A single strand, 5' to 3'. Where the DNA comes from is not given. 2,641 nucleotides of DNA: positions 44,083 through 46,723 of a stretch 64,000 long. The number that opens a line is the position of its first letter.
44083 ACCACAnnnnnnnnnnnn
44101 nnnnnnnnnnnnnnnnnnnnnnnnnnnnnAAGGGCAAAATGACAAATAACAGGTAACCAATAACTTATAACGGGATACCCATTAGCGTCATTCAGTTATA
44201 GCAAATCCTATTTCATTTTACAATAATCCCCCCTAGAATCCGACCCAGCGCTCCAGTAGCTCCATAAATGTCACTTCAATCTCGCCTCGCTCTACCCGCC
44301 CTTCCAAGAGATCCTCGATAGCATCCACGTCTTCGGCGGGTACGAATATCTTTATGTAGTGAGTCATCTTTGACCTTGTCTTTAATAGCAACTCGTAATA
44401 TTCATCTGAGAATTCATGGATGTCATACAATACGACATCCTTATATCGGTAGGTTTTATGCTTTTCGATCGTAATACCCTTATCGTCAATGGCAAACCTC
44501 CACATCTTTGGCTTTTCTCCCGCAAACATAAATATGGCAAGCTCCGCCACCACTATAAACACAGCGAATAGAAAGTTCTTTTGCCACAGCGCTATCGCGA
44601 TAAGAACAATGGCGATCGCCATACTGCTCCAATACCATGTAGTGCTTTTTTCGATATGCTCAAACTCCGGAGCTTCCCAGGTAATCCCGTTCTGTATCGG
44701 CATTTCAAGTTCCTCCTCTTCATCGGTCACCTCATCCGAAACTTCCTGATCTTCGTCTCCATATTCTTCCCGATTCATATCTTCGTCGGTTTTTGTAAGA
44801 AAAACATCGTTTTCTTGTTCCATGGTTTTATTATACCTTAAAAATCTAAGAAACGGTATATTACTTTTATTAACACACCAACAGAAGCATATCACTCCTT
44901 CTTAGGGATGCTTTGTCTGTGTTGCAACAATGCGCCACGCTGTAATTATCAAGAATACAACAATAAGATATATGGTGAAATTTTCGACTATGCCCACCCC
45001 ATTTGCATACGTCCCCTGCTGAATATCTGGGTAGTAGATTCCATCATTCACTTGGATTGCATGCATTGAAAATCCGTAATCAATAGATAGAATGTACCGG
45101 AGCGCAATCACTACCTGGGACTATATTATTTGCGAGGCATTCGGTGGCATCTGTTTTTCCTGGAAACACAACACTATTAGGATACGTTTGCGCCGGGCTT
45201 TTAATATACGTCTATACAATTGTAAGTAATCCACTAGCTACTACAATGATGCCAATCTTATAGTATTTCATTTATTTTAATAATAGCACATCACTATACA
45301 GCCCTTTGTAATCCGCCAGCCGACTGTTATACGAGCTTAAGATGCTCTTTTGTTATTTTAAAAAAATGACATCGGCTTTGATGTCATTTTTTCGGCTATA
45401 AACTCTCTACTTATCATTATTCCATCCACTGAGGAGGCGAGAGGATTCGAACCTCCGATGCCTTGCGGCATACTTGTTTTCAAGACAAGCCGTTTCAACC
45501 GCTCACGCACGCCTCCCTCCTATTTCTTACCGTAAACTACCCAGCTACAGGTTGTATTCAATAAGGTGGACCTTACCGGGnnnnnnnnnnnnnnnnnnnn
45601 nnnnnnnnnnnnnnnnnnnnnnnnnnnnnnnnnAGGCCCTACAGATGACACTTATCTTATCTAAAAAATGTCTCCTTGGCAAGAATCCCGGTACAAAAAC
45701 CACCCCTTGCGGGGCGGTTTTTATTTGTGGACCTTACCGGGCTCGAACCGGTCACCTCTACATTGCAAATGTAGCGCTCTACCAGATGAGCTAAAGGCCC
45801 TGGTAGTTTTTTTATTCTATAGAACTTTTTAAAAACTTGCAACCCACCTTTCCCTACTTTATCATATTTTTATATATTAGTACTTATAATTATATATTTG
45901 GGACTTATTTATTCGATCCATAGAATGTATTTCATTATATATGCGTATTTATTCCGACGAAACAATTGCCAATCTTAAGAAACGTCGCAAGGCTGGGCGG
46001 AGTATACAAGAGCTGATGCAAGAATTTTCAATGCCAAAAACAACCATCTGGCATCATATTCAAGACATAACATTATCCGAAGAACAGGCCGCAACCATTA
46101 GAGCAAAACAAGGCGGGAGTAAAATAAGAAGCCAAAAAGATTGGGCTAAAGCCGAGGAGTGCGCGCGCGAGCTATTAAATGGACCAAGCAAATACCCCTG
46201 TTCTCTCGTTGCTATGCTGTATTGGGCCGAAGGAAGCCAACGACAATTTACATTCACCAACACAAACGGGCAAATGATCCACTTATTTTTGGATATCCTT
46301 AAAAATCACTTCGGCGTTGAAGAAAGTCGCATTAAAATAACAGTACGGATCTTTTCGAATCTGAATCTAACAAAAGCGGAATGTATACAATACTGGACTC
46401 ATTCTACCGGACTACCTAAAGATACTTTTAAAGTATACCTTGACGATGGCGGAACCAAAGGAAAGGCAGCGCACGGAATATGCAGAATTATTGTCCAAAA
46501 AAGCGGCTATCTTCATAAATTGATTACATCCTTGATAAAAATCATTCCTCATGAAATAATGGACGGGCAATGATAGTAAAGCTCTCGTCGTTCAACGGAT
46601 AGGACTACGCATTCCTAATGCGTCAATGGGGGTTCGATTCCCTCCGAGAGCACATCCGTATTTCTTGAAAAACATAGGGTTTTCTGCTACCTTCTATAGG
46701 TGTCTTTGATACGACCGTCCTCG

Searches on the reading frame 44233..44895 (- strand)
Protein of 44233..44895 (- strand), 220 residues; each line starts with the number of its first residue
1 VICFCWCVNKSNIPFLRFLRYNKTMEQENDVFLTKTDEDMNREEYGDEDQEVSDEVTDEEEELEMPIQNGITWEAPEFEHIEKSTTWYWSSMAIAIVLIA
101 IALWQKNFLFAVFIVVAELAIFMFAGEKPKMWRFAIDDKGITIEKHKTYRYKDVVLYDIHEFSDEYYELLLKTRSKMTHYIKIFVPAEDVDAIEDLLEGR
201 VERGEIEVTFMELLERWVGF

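Call 91: search_protein_families(library=pfam, max_evalue=0.1, proteins=[window:44233-44895:-])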
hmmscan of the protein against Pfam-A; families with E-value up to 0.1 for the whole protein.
window:44233-44895:- (220 aa): 4 families
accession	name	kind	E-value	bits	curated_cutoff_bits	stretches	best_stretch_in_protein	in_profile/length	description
PF14235.11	DUF4337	-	0.0021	18.7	27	1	33-125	63-158/161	Domain of unknown function (DUF4337)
PF18923.6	DUF5673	-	0.0047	17.3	26.7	1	134-198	3-62/66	Domain of unknown function (DUF5673)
PF17255.8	EbsA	-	0.0052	17.5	25.9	1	88-180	18-110/133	EbsA-like protein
PF05437.17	AzlD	-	0.028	15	23.7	1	82-117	58-93/99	Branched-chain amino acid transport protein (AzlD)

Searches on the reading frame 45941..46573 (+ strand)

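Call 91: search_protein_families(library=pfam, max_evalue=0.1, proteins=[window:45941-46573:+])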
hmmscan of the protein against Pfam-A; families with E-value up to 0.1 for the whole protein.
window:45941-46573:+ (210 aa): 3 families
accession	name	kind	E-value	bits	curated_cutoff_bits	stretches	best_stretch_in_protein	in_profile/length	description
PF08279.18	HTH_11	-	0.00041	20.6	25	1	10-58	7-51/55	HTH domain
PF17469.8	GP68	-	0.041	14.5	25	0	15-52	23-59/76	Gp68-like predicted RNA polymerase component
PF00629.30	MAM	-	0.047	14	26.4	0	113-173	42-99/158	MAM domain, meprin/A5/mu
